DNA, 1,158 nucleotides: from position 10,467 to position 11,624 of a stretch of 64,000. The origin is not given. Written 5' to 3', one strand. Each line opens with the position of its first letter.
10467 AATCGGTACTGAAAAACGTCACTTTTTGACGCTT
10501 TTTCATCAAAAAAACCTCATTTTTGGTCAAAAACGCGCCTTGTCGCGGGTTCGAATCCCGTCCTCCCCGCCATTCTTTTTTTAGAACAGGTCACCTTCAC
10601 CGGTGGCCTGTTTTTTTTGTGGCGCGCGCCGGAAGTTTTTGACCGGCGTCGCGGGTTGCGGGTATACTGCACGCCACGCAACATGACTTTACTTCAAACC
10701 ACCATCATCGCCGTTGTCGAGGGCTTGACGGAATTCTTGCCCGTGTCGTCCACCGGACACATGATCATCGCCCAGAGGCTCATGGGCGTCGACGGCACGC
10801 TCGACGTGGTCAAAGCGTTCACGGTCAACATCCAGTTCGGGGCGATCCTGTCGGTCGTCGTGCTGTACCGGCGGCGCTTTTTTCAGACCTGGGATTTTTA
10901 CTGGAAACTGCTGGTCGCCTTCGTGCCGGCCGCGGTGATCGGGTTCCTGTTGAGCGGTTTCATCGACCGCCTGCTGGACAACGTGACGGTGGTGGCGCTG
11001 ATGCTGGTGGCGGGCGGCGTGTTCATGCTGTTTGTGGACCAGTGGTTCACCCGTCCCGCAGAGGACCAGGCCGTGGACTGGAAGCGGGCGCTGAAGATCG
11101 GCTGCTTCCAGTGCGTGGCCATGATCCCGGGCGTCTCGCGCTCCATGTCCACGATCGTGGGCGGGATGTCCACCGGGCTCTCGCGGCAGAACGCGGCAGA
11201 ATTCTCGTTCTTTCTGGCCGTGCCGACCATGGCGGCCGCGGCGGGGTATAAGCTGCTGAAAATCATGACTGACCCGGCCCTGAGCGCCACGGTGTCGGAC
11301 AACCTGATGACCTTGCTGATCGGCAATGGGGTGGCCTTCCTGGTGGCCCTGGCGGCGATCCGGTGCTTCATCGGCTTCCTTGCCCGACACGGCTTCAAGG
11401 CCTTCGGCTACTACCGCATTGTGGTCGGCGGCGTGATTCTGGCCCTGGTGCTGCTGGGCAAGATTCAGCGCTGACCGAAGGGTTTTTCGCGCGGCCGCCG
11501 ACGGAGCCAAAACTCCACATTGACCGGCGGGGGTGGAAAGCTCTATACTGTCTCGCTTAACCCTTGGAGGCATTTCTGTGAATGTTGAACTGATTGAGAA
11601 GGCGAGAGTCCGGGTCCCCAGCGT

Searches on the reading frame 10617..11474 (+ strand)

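Call 93: search_protein_families(library=pfam, max_evalue=0.001, proteins=[window:10617-11474:+])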
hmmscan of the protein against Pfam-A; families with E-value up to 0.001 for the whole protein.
window:10617-11474:+ (285 aa): 1 family
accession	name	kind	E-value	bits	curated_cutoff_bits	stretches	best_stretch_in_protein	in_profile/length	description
PF02673.24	BacA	-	1.6e-77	261.1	33.4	1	29-272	2-256/257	Bacitracin resistance protein BacA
